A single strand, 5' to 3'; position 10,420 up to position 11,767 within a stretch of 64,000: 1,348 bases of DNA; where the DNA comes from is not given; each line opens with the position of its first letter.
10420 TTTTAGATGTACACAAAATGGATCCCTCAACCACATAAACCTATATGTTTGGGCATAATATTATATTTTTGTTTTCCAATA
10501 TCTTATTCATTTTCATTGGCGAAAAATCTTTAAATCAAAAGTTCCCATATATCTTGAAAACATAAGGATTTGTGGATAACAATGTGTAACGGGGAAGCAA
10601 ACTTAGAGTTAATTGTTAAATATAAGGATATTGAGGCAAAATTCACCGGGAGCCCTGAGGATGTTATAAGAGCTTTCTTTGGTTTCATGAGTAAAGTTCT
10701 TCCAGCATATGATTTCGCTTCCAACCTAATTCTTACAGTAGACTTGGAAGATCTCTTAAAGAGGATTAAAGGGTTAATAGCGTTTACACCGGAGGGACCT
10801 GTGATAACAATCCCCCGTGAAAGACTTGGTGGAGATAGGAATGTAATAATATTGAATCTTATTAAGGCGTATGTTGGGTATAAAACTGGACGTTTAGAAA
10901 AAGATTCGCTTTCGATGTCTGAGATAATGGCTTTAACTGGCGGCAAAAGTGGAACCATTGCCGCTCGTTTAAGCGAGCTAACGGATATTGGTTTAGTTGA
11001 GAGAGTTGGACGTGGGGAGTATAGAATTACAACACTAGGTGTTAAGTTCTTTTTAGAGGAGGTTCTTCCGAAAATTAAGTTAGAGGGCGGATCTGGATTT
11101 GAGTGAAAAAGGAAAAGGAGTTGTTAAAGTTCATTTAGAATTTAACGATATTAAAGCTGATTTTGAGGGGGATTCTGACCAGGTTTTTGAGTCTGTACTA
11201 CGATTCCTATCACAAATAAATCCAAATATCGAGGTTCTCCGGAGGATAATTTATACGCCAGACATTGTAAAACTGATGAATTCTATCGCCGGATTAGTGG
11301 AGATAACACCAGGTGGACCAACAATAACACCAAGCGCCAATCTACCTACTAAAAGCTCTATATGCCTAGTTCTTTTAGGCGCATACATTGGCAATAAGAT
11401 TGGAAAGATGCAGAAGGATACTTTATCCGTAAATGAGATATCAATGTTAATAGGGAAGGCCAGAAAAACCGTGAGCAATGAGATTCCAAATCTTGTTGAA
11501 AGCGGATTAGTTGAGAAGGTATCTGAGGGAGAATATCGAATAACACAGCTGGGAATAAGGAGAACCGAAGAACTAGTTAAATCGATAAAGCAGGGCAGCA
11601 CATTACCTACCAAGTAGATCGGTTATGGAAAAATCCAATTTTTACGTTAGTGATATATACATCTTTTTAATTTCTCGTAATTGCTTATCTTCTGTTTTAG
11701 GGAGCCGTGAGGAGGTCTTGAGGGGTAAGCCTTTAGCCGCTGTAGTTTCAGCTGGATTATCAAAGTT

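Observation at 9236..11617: Four-gene cluster of uncharacterised winged-helix proteins, including three collinear paralogs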

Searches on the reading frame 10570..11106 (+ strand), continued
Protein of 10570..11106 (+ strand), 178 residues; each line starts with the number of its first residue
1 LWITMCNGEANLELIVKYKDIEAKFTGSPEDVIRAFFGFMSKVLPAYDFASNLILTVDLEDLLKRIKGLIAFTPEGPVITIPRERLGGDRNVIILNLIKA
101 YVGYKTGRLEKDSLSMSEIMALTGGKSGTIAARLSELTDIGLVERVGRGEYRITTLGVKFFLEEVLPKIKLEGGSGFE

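Call 99: list_cluster_members(proteins=[P0412, P0413, P0417, P0421, P0422, P0426, P0429, P0435, P0454, P0455])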
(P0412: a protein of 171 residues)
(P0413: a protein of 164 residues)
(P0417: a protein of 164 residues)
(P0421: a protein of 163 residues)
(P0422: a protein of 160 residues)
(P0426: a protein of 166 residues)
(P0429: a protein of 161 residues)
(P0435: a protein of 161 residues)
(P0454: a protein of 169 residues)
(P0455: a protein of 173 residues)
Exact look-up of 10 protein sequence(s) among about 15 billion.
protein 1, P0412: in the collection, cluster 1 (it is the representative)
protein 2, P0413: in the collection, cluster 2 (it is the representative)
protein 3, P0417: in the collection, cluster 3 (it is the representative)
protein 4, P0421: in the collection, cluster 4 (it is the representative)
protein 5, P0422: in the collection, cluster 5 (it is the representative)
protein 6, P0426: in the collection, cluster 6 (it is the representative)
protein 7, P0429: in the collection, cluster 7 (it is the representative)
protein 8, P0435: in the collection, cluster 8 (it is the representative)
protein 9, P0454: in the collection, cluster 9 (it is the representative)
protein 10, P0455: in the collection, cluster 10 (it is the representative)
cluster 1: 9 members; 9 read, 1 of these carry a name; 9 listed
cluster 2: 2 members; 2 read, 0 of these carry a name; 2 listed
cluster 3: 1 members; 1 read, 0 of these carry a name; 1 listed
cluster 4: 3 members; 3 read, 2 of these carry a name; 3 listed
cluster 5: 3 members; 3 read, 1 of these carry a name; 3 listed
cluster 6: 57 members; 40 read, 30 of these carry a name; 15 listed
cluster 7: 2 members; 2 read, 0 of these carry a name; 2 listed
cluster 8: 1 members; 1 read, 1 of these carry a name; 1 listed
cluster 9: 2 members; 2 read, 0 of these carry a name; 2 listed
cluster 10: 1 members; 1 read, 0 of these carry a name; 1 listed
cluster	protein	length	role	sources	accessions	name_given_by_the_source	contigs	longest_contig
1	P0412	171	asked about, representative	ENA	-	-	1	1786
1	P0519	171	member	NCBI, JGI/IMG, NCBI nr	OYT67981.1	MAG: hypothetical protein B6U65_01030 [Candidatus Wolframiiraptor sp. EX4484-121]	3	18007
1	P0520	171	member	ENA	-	-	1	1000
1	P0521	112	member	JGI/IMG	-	-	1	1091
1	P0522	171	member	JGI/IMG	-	-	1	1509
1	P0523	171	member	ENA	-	-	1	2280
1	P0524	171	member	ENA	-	-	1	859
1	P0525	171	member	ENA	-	-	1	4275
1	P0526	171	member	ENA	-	-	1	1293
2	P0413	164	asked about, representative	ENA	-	-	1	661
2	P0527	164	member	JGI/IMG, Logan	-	-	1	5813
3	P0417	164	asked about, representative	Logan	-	-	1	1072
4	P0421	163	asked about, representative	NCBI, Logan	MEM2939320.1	MAG: hypothetical protein QXU95_03495 [Candidatus Bathyarchaeia archaeon]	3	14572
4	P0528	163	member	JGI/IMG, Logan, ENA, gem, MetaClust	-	hypothetical protein | \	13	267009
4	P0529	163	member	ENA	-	-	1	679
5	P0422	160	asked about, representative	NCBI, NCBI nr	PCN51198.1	hypothetical protein B6U99_00180 [Candidatus Geothermarchaeota archaeon ex4572_27] | MAG: hypothetical protein B6U99_00180 [Candidatus Geothermarchaeota archaeon ex4572_27]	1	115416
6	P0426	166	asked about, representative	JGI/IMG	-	DNA-binding transcriptional ArsR family regulator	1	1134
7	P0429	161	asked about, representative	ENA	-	-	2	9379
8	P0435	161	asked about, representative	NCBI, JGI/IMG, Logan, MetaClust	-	DNA-binding transcriptional ArsR family regulator | \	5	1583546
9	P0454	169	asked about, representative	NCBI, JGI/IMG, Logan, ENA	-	-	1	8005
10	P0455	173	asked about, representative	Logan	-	-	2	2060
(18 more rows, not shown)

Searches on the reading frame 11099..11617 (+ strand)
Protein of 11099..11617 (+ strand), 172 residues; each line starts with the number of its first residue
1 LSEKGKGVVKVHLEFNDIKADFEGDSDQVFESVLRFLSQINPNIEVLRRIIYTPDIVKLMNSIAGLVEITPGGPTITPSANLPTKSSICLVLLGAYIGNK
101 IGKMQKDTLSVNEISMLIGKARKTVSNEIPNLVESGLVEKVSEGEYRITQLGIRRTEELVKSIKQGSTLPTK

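Call 3: search_protein_families(library=pfam, proteins=[window:11099-11617:+], max_evalue=1)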
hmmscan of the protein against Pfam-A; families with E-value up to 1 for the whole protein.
window:11099-11617:+ (172 aa): 12 families
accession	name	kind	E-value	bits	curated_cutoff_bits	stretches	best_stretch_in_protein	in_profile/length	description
PF25213.1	HVO_A0261_N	-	0.00025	21.3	35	1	107-156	23-71/86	HVO_A0261 N-terminal domain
PF25212.1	HVO_A0114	-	0.0044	17.2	27.6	1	105-145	33-73/84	HVO_A0114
PF13545.12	HTH_Crp_2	-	0.005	17.2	27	1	108-150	22-63/70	Crp-like helix-turn-helix domain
PF01022.26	HTH_5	-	0.0055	17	22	1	106-140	13-47/47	Bacterial regulatory protein, arsR family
PF05491.19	RuvB_C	-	0.0073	16.7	24.7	1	105-153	20-68/72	RuvB C-terminal winged helix domain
PF01978.25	TrmB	-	0.011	16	25.6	1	106-145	20-59/68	Sugar-specific transcriptional regulator TrmB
PF14947.12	HTH_45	-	0.012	16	25.5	1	123-161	34-71/77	Winged helix-turn-helix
PF12802.13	MarR_2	-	0.014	16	27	1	105-144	18-56/61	MarR family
PF08220.18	HTH_DeoR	-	0.027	14.7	21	1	105-144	11-50/57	DeoR-like helix-turn-helix domain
PF13936.12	HTH_38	-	0.049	13.8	27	1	100-129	12-41/44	Helix-turn-helix domain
PF14338.12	Mrr_N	-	0.053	14.1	29.5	1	131-155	60-84/87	Mrr N-terminal domain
PF12840.13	HTH_20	-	0.053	13.9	27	1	83-141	4-51/51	Helix-turn-helix domain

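Call 4: search_protein_families(library=ncbifam, proteins=[window:11099-11617:+], max_evalue=1)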
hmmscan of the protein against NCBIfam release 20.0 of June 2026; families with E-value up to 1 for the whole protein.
window:11099-11617:+ (172 aa): 6 families
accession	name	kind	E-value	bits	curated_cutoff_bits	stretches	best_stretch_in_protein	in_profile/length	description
TIGR01884.1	cas_HTH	subfamily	0.00036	20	60.2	1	110-152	158-202/202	CRISPR-associated CARF protein Csa3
NF033788.1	HTH_metalloreg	subfamily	0.00092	19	55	1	106-156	23-73/77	metalloregulator ArsR/SmtB family transcription factor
NF053755.1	MsvR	equivalog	0.0019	17.9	220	1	104-142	22-60/236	transcriptional factor MsvR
NF053606.1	Sta1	subfamily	0.025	14.7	80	1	104-145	30-71/100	Sta1 family transcriptional regulator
NF040939.2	trans_reg_lrs14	equivalog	0.028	14.5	90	1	106-146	34-74/103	Lrs14 family HTH-type transcriptional regulator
NF041016.1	trans_reg_ArnR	equivalog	0.05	13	400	1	106-155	34-83/269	HTH-type transcriptional activator ArnR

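Call 16: find_homologous_proteins(query=window:11099-11617:+)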
Query window:11099-11617:+ (172 aa): 83 proteins with E <= 0.001 among 216 candidates.
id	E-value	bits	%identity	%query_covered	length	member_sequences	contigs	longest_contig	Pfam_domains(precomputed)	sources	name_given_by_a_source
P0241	4.2e-103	360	100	100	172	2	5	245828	-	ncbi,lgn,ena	ncbi:MAG: hypothetical protein QXX94_03175 [Candidatus Bathyarchaeia archaeon]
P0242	5.9e-72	259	72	96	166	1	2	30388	-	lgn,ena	-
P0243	7.2e-72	258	74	91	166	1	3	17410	-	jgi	-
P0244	8.5e-72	258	71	97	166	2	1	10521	-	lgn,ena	-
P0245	2.0e-71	257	72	96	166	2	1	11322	-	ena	-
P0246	2.2e-71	257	71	91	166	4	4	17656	-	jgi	jgi:DNA-binding transcriptional ArsR family regulator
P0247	5.1e-67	243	67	95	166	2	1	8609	PF25213.2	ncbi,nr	ncbi:winged helix-turn-helix transcriptional regulator [Candidatus Bathyarchaeota archaeon]|nr:winge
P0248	7.6e-67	242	69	93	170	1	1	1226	PF25213.2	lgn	-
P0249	2.5e-65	237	64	100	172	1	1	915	PF25213.2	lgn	-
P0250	4.3e-65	236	68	91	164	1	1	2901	PF25212.3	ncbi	ncbi:MAG: hypothetical protein QXR13_02900 [Candidatus Bathyarchaeia archaeon]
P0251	5.4e-65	236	63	97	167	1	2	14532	PF25212.3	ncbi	ncbi:MAG: helix-turn-helix domain-containing protein [Thermoproteota archaeon]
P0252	9.5e-65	235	65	93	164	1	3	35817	-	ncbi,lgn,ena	ncbi:MAG: hypothetical protein QXX56_00865 [Candidatus Bathyarchaeia archaeon]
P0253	3.5e-64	233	66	93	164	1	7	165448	-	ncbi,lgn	ncbi:MAG: helix-turn-helix domain-containing protein [Candidatus Bathyarchaeia archaeon]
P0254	1.9e-63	231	65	95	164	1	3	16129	PF01022.27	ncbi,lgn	ncbi:MAG: helix-turn-helix domain-containing protein [Candidatus Bathyarchaeia archaeon]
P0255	2.5e-63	231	63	95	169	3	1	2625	PF25212.3,PF25213.2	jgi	-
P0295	6.7e-51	190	54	91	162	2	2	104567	PF25212.3,PF25213.2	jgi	-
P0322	1.5e-46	176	49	90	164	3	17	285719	-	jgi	jgi:hypothetical protein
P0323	4.5e-44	168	49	98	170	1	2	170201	-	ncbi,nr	ncbi:MAG: hypothetical protein RMJ07_04175 [Nitrososphaerota archaeon]|nr:hypothetical protein [Cand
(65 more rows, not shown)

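Call 52: find_encoding_contigs(protein=P0323, flank=7000, max_places=1)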
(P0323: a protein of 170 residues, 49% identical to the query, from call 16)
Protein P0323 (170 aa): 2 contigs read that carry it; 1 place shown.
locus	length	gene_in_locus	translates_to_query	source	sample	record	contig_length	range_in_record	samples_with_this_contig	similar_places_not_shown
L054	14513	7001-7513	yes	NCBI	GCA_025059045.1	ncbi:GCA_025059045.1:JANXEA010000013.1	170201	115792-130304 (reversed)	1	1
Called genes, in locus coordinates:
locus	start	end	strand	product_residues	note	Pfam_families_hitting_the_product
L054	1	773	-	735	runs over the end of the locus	PF20581:DUF6785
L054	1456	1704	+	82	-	PF14947:HTH_45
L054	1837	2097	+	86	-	PF03144:GTP_EFTU_D2 (weak)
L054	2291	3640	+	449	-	PF18195:GatD_N, PF00710:Asparaginase, PF17763:Asparaginase_C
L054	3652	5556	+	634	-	PF02934:GatB_N, PF02938:GAD, PF02637:GatB_Yqey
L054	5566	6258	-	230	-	-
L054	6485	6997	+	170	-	-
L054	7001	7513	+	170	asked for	-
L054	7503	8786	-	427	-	PF00709:Adenylsucc_synt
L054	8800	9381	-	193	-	PF27735:2-thiour_desulf_put (weak)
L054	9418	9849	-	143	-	-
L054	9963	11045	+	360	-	-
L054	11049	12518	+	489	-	PF01935:DUF87, PF05872:HerA_C (faint)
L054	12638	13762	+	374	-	PF07745:Glyco_hydro_53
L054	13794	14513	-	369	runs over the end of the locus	PF05343:Peptidase_M42, PF01546:Peptidase_M20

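Call 53: search_protein_families(library=padloc, proteins=[window:11099-11617:+], max_evalue=0.01)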
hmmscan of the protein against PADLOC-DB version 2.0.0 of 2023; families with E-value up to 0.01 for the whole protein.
window:11099-11617:+ (172 aa): 14 families
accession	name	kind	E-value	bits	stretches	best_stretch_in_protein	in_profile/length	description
PDLC01879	CARF3--CARF_TM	-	7.5e-08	30.3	1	96-153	164-214/222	-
PDLC01044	Csa3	-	2.1e-07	29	1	103-153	144-191/194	Type I-A associated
PDLC02267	AbiEi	-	6.5e-06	23.8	1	100-155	12-64/252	AbiEi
PDLC01434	CasR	-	1e-05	23.5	1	107-152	140-186/191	"CAS-I,CAS-II,CAS-III,CAS-IV,CAS-V,CAS-VI; associated_signaling"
PDLC01850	CARF3--CARF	-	8.7e-05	20.5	1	105-152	156-204/209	-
PDLC01268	CasR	-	0.0002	19.4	1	109-151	138-179/179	"CAS-I,CAS-II,CAS-III,CAS-IV,CAS-V,CAS-VI; associated_signaling"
PDLC01852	CARF3--CARF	-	0.00057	17.9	0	106-150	155-199/208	-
PDLC01858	CARF3--CARF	-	0.00071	17.5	1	80-147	130-196/204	-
PDLC01438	Csa3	-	0.001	17.2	1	97-160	157-210/305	"CAS-I,CAS-II,CAS-III,CAS-IV,CAS-V,CAS-VI; associated_signaling"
PDLC01848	CARF3--CARF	-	0.0014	16.4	1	103-152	145-189/197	-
PDLC01720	Csa3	-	0.0018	16.8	1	96-162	44-101/118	Csa3_1_CAS-I-II-III-IV-V-VI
PDLC01866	CARF3--CARF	-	0.0036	15.3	1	107-157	152-200/207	-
PDLC02976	WH_III-A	-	0.0082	14.8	0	105-155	15-63/104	-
PDLC01849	CARF3--CARF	-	0.0085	13.8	0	102-152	145-192/197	-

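Call 60: search_protein_families(library=ncbifam, proteins=[L054:9963-11045:+, L054:11049-12518:+, L054:9418-9849:-], max_evalue=0.01)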
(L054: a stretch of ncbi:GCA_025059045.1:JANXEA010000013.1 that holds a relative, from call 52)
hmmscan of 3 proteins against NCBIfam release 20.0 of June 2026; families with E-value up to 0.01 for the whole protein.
L054:9963-11045:+ (360 aa): 0 families

L054:11049-12518:+ (489 aa): 14 families
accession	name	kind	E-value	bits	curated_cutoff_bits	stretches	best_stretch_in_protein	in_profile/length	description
NF040819.1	helicase_HerA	equivalog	1.3e-12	47.1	970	2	311-468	365-515/561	DNA double-strand break repair helicase HerA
NF040937.1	HerA_Thermprot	equivalog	9e-12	44.2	800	1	146-477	129-471/487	DNA double-strand break repair helicase HerA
NF042943.1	HerA_antiphage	equivalog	4.4e-10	38.7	800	2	317-466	383-548/566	anti-phage-associated helicase HerA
NF053655.1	CedD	equivalog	7e-10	38.2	600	1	163-410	226-470/527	DNA-translocating ATPase CedD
NF045975.1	VirB4_plasma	equivalog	9.1e-06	23.6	590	1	162-208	519-565/894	Mbov_0397 family ICE element conjugal transfer ATPase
NF008079.0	PRK10818.1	equivalog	0.00057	19.3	508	1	162-220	7-65/270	septum site-determining protein MinD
NF047389.1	ATPase_Sll1717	subfamily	0.001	18.2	75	1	156-320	27-174/454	P-loop ATPase, Sll1717 family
NF053622.1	ATPseBagAMYCTU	equivalog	0.002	17.6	400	1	158-196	7-45/325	ATPase BagA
NF045971.1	conju_CD1110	equivalog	0.0026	16.1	325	0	161-208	418-466/752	VirB4-like conjugal transfer ATPase, CD1110 family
NF052589.1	ArlH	equivalog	0.0038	17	215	1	159-191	21-53/229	archaellum protein ArlH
NF042944.1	HerA_antiphage_2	equivalog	0.004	16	850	0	385-473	461-548/576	anti-phage-associated helicase HerA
NF005304.0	PRK06835.1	equivalog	0.0061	15.7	215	1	162-194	187-219/330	ATP-binding protein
TIGR01968.1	minD_bact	equivalog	0.0063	15.9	212.9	0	162-229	6-73/261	septum site-determining protein MinD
NF009043.0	PRK12377.1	subfamily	0.0083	15.7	389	0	162-195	105-138/248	ATP-binding protein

L054:9418-9849:- (143 aa): 0 families

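Call 61: search_solved_structures(query=L054:11049-12518:+, max_evalue=0.001)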
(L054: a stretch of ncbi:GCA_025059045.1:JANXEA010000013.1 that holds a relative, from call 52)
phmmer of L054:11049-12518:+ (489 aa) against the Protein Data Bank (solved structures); distinct sequences matched with E-value up to 0.001: 4.
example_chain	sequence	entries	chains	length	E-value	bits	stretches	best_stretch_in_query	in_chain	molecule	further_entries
4d2i_A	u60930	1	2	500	2.1e-12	49.7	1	163-478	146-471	HERA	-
9x1l_A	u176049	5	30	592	6.4e-10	41.5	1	121-208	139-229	DNA helicase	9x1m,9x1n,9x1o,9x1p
8j4u_M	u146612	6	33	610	2.8e-07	32.9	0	309-463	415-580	Nucleoside triphosphate hydrolase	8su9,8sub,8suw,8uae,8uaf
8wiv_A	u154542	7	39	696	4.1e-06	29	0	118-199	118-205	Helicase HerA central domain-containing protein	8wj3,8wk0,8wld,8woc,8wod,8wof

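Call 82: find_encoding_contigs(protein=P0322, flank=9000, max_places=1)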
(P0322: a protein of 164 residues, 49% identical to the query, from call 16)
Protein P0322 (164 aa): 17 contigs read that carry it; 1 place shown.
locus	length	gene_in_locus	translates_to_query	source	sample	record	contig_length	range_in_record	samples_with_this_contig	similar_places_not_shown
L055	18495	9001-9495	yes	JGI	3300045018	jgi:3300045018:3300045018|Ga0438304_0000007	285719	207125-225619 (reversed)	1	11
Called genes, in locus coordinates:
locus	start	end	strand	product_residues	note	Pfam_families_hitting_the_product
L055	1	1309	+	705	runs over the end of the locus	PF12905:Glyco_hydro_101, PF18952:DUF5696 (weak)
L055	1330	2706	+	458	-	PF19815:DUF6298 (weak)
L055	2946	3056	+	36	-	-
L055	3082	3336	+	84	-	PF14947:HTH_45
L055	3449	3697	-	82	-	-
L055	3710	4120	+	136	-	PF03144:GTP_EFTU_D2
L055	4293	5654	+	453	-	PF18195:GatD_N, PF00710:Asparaginase, PF17763:Asparaginase_C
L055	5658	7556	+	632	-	PF02934:GatB_N, PF02938:GAD, PF02637:GatB_Yqey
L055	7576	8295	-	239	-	-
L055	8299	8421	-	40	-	-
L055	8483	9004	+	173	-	-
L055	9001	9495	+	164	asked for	-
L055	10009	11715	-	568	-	PF03648:Glyco_hydro_67N, PF16126:DUF4838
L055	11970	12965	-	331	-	PF02423:OCD_Mu_crystall, PF01488:Shikimate_DH (weak)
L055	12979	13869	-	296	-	PF01063:Aminotran_4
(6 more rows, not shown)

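Call 83: find_encoding_contigs(protein=P0295, flank=9000, max_places=1)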
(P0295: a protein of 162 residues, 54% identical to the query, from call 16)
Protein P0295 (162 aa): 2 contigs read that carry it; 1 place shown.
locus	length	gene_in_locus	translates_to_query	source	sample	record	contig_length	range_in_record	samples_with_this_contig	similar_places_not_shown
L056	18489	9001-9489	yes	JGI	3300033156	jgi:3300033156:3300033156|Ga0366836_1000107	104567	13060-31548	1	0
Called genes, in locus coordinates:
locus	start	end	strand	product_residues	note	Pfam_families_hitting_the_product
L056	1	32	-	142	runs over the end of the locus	-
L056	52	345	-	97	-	PF01998:DUF131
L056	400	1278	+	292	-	PF17244:CDC24_OB3 (faint), PF01336:tRNA_anti-codon (weak), PF16900:REPA_OB_2 (weak), PF01336:tRNA_anti-codon (weak)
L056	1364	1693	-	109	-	PF01918:Alba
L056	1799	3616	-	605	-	PF09843:DUF2070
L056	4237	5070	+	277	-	PF04909:Amidohydro_2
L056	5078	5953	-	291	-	PF02598:Methyltrn_RNA_3, PF14419:SPOUT_MTase_2 (faint)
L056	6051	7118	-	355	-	PF01658:Inos-1-P_synth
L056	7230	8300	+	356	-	PF01208:URO-D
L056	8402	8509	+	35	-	-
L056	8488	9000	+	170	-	PF25213:HVO_A0261_N (weak)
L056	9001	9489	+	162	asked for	PF25213:HVO_A0261_N (faint), PF25212:HVO_A0114 (weak)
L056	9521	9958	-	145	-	PF27735:2-thiour_desulf_put (weak)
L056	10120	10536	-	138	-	-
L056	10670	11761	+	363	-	-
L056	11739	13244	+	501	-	PF01935:DUF87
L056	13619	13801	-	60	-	-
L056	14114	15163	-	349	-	PF00586:AIRS, PF02769:AIRS_C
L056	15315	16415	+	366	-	-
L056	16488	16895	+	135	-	PF01155:HypA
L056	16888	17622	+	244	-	PF10609:ParA, PF01656:CbiA, PF09140:MipZ (weak), PF13614:AAA_31 (weak)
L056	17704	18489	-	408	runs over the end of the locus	PF01120:Alpha_L_fucos, PF14871:GHL6 (faint)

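Call 93: search_protein_families(library=pfam, proteins=[L054:9963-11045:+], max_evalue=0.01)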
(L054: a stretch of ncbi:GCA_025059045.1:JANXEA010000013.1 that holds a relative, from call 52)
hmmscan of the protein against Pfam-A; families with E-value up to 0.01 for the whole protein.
L054:9963-11045:+ (360 aa): 1 family
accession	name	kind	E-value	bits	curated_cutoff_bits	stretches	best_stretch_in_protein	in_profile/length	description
PF09376.16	NurA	-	7.4e-05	22.8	21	1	86-315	3-249/254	NurA domain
